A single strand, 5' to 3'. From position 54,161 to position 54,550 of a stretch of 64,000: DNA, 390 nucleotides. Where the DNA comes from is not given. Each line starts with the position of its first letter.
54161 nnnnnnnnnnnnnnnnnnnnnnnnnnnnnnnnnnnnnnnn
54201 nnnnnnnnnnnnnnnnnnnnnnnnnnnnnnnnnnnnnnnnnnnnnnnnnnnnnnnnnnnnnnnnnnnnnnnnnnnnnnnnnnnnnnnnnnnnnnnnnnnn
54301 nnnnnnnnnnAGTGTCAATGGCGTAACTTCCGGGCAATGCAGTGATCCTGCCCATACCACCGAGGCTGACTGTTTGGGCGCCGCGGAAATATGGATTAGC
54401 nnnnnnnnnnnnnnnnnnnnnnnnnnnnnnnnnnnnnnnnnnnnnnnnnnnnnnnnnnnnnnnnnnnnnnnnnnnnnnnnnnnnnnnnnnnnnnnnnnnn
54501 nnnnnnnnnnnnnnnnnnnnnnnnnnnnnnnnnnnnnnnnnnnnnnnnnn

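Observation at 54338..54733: Repeated about 19-aa C-x10-C-x5-6-W module, clustered inside the PilY1 propeller region and scattered elsewhere in the protein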

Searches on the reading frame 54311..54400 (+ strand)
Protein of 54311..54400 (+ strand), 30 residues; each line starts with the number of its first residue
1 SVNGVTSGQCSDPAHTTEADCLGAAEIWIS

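Call 25: search_protein_representatives(alignment_id=A4)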
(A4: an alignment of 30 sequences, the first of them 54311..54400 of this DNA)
Query: 30 sequences, 24 profile positions. Proteins with E-value up to 0.001 (for the whole library): 310; up to 1e-10: 62; up to 1e-30: 5. The best 150 are listed.
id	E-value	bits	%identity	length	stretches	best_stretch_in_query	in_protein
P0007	6.7e-89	306.4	-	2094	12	1-24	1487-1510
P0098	2.2e-45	167.7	-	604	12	2-23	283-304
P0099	1.8e-36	139.3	-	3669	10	1-24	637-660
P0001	9.4e-36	137.1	-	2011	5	1-24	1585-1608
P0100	9.8e-32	124.3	-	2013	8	4-22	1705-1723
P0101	2.0e-30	120.1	-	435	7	1-24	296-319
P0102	2.1e-28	113.6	-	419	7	2-24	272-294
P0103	2.5e-27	110.2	-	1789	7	1-23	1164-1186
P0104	3.9e-27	109.6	-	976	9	2-24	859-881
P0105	5.4e-24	99.6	-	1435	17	1-23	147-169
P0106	5.9e-24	99.5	-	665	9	2-23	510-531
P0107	2.0e-23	97.8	-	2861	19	4-23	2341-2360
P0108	2.5e-23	97.5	-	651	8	1-23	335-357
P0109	5.2e-21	90.1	-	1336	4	2-24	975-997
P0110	1.1e-20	89.1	-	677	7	2-22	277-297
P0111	3.4e-20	87.5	-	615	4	3-24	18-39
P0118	1.7e-17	78.9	-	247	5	2-22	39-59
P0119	3.1e-17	78.1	-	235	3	1-24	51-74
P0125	1.0e-15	73.2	-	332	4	1-24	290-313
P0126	1.2e-15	73.0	-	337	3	2-24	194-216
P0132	2.4e-14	68.9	-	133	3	1-24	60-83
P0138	6.7e-13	64.3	-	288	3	2-23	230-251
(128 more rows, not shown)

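Call 28: search_protein_families(library=pfam, proteins=[P0098, P0101, P0102, P0111, P0118, P0119, P0125, P0126, P0132, P0138], max_evalue=1)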
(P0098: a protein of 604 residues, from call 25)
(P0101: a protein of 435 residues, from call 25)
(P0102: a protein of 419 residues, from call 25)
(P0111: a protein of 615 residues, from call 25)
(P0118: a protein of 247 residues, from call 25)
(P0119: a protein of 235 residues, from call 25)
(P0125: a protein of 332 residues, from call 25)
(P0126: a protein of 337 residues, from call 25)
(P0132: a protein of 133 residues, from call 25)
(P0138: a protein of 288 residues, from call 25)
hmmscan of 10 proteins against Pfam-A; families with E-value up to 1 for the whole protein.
P0098 (604 aa): 1 family
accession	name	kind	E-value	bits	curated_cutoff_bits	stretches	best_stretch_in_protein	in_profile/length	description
PF07963.17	N_methyl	-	9.4e-06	25.4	21.2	1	9-34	1-26/27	Prokaryotic N-terminal methylation motif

P0101 (435 aa): 1 family
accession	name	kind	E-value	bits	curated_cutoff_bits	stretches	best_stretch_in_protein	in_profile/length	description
PF22110.2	TFIIIA_zf-C2H2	-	0.036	14.5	27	0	308-320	17-29/32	TFIIIA, beta-beta-alpha zinc finger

P0102 (419 aa): 1 family
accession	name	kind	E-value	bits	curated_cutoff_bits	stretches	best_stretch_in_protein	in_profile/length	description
PF21430.3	DTP-pb9_B-dom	-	0.0075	16.7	27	1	109-140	32-63/85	Distal tail protein pb9, B domain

P0111 (615 aa): 2 families
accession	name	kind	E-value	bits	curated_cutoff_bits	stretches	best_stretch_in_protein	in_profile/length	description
PF00041.27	fn3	-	3e-18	66.2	25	2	345-423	1-70/84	Fibronectin type III domain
PF25059.1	FN3_DSCAM-DSCAML_C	-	1.4e-06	29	39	1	129-166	45-82/89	DSCAM/DSCAML C-terminal Fn3-like domain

P0118 (247 aa): 0 families

P0119 (235 aa): 1 family
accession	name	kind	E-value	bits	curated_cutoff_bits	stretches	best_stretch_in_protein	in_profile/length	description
PF22670.1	Gp10_D3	-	0.1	13.2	27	1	25-74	39-85/122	Baseplate wedge protein gp10 domain 3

P0125 (332 aa): 0 families

P0126 (337 aa): 1 family
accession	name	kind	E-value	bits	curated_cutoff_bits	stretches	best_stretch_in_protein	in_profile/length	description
PF19938.4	DUF6400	-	0.21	12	27.1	0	106-141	9-44/69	Family of unknown function (DUF6400)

P0132 (133 aa): 1 family
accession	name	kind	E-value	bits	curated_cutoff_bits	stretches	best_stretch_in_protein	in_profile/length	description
PF09215.16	Phage-Gp8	-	0.14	11.6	25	0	59-93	138-174/337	Bacteriophage T4, Gp8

P0138 (288 aa): 4 families
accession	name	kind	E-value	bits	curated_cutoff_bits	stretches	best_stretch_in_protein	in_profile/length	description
PF07963.17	N_methyl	-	0.00094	19.1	21.2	1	11-32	4-25/27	Prokaryotic N-terminal methylation motif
PF07864.16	DUF1651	-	0.15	12.9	22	1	2-59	8-65/74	Protein of unknown function (DUF1651)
PF09215.16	Phage-Gp8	-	0.19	11.2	25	0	113-151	124-162/337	Bacteriophage T4, Gp8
PF14245.11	Pilin_PilA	-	0.38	11.5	28.5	1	41-89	2-49/136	Type IV pilin PilA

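Call 30: search_dna_similar(query=P0119, collection=phages, mode=protein, max_evalue=0.1, max_rows=30)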
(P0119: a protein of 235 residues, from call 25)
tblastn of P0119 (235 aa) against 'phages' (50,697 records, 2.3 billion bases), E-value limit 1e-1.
No match.

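Call 37: search_solved_structures(query=A4, max_evalue=10, show_alignments=5)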
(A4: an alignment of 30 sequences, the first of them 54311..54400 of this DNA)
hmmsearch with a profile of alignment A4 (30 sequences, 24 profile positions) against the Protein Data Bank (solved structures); distinct sequences matched with E-value up to 10: 0.

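Call 57: search_protein_families(library=pfam, alignment_id=A7, max_evalue=0.001)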
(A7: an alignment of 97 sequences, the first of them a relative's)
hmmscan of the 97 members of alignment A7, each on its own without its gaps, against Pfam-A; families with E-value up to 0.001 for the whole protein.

A. member 1, P0231 (99 aa): 0 families

B. families by the number of members that match (of 97 scanned): 28 families (the first 25 are shown)
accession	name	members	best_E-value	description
PF07963.17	N_methyl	22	1.2e-09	Prokaryotic N-terminal methylation motif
PF14522.11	Cytochrome_C7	4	1.3e-13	Cytochrome c7 and related cytochrome c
PF00041.27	fn3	2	9.8e-27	Fibronectin type III domain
PF07581.17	Glug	2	1.1e-20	The GLUG motif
PF09698.15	GSu_C4xC__C2xCH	2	6.8e-14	Geobacter CxxxxCH...CXXCH motif (GSu_C4xC__C2xCH)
PF07974.19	EGF_2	2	2.7e-12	EGF-like domain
PF14537.11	Cytochrom_c3_2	2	4.2e-07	Cytochrome c3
PF25059.1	FN3_DSCAM-DSCAML_C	2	1.4e-06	DSCAM/DSCAML C-terminal Fn3-like domain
PF11617.13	Cu-binding_MopE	2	0.0001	Putative metal-binding motif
PF13091.12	PLDc_2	1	3.9e-22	PLD-like domain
PF23106.1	EGF_Teneurin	1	1.9e-19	Teneurin-like EGF domain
PF13918.12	PLDc_3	1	5.4e-18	PLD-like domain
PF09327.17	Phage_Tail_Tip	1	5.2e-17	Bacteriophage tail tip fiber protein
PF23657.1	DUF7151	1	7.5e-17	Domain of unknown function (DUF7151)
PF16656.11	Pur_ac_phosph_N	1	1.4e-12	Purple acid Phosphatase, N-terminal domain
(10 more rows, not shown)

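Call 59: find_homologous_proteins(query=P0098, max_evalue=0.001)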
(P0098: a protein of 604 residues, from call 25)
Query P0098 (604 aa): 193 proteins with E <= 0.001 among 5614 candidates; the best 120 are listed.
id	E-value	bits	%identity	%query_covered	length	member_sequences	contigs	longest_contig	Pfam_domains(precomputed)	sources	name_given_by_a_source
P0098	0.0e+0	1435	100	100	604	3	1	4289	PF07963.18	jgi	-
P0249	9.4e-123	429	43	99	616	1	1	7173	-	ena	-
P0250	7.3e-121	423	44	100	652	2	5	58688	-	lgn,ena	-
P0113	2.3e-111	392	41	99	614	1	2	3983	-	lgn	-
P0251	1.0e-102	363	38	99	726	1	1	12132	-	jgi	jgi:prepilin-type N-terminal cleavage/methylation domain-containing protein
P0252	7.1e-101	357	37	100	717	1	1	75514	PF07963.18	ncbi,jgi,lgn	-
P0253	3.5e-91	325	39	59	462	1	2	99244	PF07963.18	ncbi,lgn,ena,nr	ncbi:MAG: type II secretion system protein [Methylococcales bacterium]|nr:type II secretion system p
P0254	2.0e-89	319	38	99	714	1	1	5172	-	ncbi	ncbi:MAG: prepilin-type N-terminal cleavage/methylation domain-containing protein [Gammaproteobacter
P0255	4.5e-89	318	39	67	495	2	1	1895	-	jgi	jgi:prepilin-type N-terminal cleavage/methylation domain-containing protein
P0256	2.9e-86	309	37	98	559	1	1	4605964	-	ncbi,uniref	ncbi:prepilin-type N-terminal cleavage/methylation domain-containing protein [Methylobacter sp. sgz3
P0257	3.4e-86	309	36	100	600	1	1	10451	-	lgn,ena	-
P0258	1.3e-85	307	43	65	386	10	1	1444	-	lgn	-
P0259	1.9e-84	303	37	100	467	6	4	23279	PF07963.18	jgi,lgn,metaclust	metaclust:\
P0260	3.3e-80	289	36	98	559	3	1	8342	-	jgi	jgi:prepilin-type N-terminal cleavage/methylation domain-containing protein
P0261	5.1e-78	281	39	62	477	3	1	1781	-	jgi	jgi:hypothetical protein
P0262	3.5e-77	279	33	100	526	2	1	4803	PF07963.18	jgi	-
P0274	3.3e-69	252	37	64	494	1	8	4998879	PF07963.18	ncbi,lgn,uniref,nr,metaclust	ncbi:type II secretion system protein [Methylotuvimicrobium buryatense]|uniref:Type II secretion sys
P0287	2.0e-65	240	31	99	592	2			PF07963.18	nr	nr:prepilin-type N-terminal cleavage/methylation domain-containing protein [Methylomarinum sp. Ch1-1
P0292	4.0e-64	236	33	99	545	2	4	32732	PF07963.18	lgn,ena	-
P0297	2.9e-62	229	31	98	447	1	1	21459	PF07963.18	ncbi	-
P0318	6.5e-57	212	31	99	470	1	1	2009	PF07963.18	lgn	-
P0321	8.5e-56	208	30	60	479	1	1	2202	PF07963.18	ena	-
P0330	1.6e-52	197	30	100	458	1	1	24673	PF07963.18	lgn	-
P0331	2.6e-52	197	38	53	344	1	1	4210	PF07963.18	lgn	-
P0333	6.1e-51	192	33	59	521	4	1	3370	PF07963.18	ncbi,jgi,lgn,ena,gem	-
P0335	1.4e-50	191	28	99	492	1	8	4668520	PF07963.18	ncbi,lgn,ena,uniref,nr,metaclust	ncbi:type II secretion system protein [Methylotuvimicrobium alcaliphilum]|uniref:Uncharacterized pro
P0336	3.5e-50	190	30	98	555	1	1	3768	PF07963.18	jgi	jgi:prepilin-type N-terminal cleavage/methylation domain-containing protein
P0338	4.7e-50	189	32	64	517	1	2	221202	PF07963.18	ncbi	-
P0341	1.9e-49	187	30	60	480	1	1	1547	PF07963.18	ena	-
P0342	8.3e-49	185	29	98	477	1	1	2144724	PF07963.18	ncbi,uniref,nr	ncbi:type II secretion system protein [methane-oxidizing endosymbiont of Gigantopelta aegis]|uniref:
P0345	1.8e-47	181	34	68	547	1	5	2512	PF07963.18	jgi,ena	-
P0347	7.4e-45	172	33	61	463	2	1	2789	PF07963.18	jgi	-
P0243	1.6e-44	171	30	99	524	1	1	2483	PF07963.18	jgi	-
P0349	5.6e-44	169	26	99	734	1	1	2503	PF07963.18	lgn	-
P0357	2.2e-39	154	28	100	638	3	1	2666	PF07963.18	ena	-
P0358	2.3e-39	154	33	68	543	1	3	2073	PF07963.18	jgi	-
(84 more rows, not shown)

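Call 70: predict_structure(alignment_id=A8)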
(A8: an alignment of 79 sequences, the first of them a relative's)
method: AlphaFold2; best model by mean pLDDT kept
length: 604 residues; sequences in the alignment: 79
mean_pLDDT: 67.4   pTM: 0.43
mean pLDDT of the five models: 67.4, 64.6, 64.5, 62.5, 60.9
residues with pLDDT >= 90: 95; 70-90: 181; 50-70: 207; < 50: 121
segments of 3 or more residues with pLDDT < 50: 1-11, 75-83, 112-124, 184-188, 202-207, 278-281, 311-313, 316-318, 349-385, 387-393, 399-405, 476-480
pLDDT, mean of each block of 10 residues (from residue 1): 44 69 87 75 72 74 60 47 53 68 55 42 57 82 71 93 87 86 51 58 50 60 71 56 54 73 93 67 67 78 55 49 66 62 61 35 30 32 44 49 53 68 81 75 68 77 68 56 63 56 75 91 92 97 92 94 96 95 92 76 49
secondary structure, 60 per line:
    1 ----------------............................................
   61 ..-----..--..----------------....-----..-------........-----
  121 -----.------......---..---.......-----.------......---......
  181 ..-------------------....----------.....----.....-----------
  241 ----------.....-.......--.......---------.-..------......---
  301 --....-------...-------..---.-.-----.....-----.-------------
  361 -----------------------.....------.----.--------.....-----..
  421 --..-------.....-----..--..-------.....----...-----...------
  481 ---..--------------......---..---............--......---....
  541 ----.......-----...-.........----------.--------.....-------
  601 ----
elements in order: H17-62 H90-93 H108-115 H133-138 E147-153 H166-171 E175-182 H202-205 E216-220 E225-229 E251-255 H257-260 E261-263 E266-272 H293-297 H303-306 H337-341 H384-388 H409-413 H432-436 H455-459 E464-466 E472-474 H500-505 E514-525 E528-533 E537-540 E545-551 E557-559 E561-569 E589-593

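Call 91: search_protein_families(library=ncbifam, proteins=[P0098, P0101, P0102, P0104, P0108, P0111, P0118, P0132, P0125, P0119], max_evalue=1)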
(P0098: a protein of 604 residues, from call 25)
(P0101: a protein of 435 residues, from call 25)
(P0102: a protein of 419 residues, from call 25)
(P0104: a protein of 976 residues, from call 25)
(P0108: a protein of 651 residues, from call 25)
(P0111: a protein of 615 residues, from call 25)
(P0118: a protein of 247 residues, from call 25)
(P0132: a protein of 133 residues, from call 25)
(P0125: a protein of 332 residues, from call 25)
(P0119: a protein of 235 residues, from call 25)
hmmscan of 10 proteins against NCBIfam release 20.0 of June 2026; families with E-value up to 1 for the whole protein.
P0098 (604 aa): 8 families
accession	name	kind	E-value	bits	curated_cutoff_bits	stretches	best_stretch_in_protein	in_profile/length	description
TIGR01708.2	typeII_sec_gspH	equivalog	5.4e-05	23.2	80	1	12-55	1-44/169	type II secretion system minor pseudopilin GspH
TIGR02532.1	IV_pilin_GFxxxE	domain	0.00075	19.2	16.3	1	12-35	1-24/24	prepilin-type N-terminal cleavage/methylation domain-containing protein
NF041775.1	typeIV_PilA_Myxo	equivalog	0.00076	19.5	400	1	10-87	8-81/214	type IV pilin protein PilA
TIGR01710.1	typeII_sec_gspG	equivalog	0.0011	19.1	88.85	1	14-61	2-49/134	type II secretion system major pseudopilin GspG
NF007800.0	PRK10506.1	equivalog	0.0023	17.8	158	1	8-53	4-49/163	prepilin peptidase-dependent protein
NF007862.0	PRK10574.1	equivalog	0.014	15.5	138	1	9-35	1-27/145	prepilin peptidase-dependent pilin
NF040999.1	pilin_ComGC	equivalog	0.11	12.7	75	1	13-33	2-22/84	competence type IV pilus major pilin ComGC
NF041013.1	T4P_ComGE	equivalog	0.17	12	49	1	11-53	2-44/83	competence type IV pilus minor pilin ComGE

P0101 (435 aa): 0 families

P0102 (419 aa): 0 families

P0104 (976 aa): 1 family
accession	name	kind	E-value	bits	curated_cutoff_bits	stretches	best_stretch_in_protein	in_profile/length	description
TIGR04111.1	BcepMu_gp16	hypoth_equivalog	0.21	11.5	34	1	946-973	24-51/55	phage-associated protein, BcepMu gp16 family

P0108 (651 aa): 0 families

P0111 (615 aa): 0 families

P0118 (247 aa): 0 families

P0132 (133 aa): 0 families

P0125 (332 aa): 0 families

P0119 (235 aa): 1 family
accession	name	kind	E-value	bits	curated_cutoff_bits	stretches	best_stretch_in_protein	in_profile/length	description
NF045589.1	Cterm_S41_CtpB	exception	0.16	10.6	633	1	170-212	325-364/416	carboxyl-terminal processing protease CtpB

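Call 93: fold_search(model_id=the predicted structure, library=pdb)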
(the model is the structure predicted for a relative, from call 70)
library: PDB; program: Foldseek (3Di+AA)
matches with E <= 10: 842; with E <= 0.001: 0
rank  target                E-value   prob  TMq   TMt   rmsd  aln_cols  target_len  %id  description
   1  6jbs_B                4.9e-02  0.94  0.10  0.08   5.6       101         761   17  Bifunctional xylosidase/glucosidase LXYL (released 2020-02-12)
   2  7ey2_B                9.7e-02  0.82  0.09  0.07   8.2        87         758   21  Bifunctional xylosidase/glucosidase LXYL D300N mutant with intermediate substrate xylose (released 2022-06-01)
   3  6jbs_A                1.0e-01  0.89  0.10  0.08   5.3       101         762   17  Bifunctional xylosidase/glucosidase LXYL (released 2020-02-12)
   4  9blo_A                1.1e-01  0.47  0.09  0.28   8.9        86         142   19  T450C mutant of repeat domain 2 from Clostridium perfringens adhesin CPE0147 without intramolecular ester bond (released 2025-05-07)
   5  7ey2_E                1.5e-01  0.84  0.10  0.08   5.3       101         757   17  Bifunctional xylosidase/glucosidase LXYL D300N mutant with intermediate substrate xylose (released 2022-06-01)
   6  8exl                  1.5e-01  0.13  0.07  0.05  22.2       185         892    8  Crystal structure of PI3K-alpha in complex with taselisib (released 2022-11-30)
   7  7yo6_B                2.0e-01  0.75  0.10  0.08   6.5        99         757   16  Bifunctional xylosidase/glucosidase LXYL with intermediate substrate xylose for 1.5min (released 2023-08-09)
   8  9blp                  2.1e-01  0.41  0.08  0.29   9.6        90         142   16  T450S mutant of repeat domain 2 from Clostridium perfringens adhesin CPE0147 with intramolecular ester bond (released 2025-05-07)
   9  5cl2_B                2.2e-01  0.11  0.07  0.12   9.0       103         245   12  Crystal structure of Spo0M, sporulation control protein, from Bacillus subtilis. (released 2015-12-16)
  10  7ey2_C                2.4e-01  0.75  0.10  0.08   5.5       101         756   17  Bifunctional xylosidase/glucosidase LXYL D300N mutant with intermediate substrate xylose (released 2022-06-01)
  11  5cl2_A                2.4e-01  0.11  0.07  0.13   8.3        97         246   12  Crystal structure of Spo0M, sporulation control protein, from Bacillus subtilis. (released 2015-12-16)
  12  6kj0_A                2.5e-01  0.72  0.10  0.08   5.5        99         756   16  Bifunctional xylosidase/glucosidase LXYL mutant E529Q C2221 (released 2020-02-26)
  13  7ey1_A                2.5e-01  0.69  0.10  0.08   5.8        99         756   17  Bifunctional xylosidase/glucosidase LXYL with intermediate substrate xylose (released 2022-06-01)
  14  7tx9                  2.5e-01  0.38  0.08  0.25   7.7        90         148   11  Human Synaptotagmin-1 C2B Y312F Ca2+ bound (released 2023-03-29)
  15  5xxl_B                2.6e-01  0.57  0.10  0.08   6.1       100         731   15  Crystal structure of GH3 beta-glucosidase from Bacteroides thetaiotaomicron (released 2017-12-13)
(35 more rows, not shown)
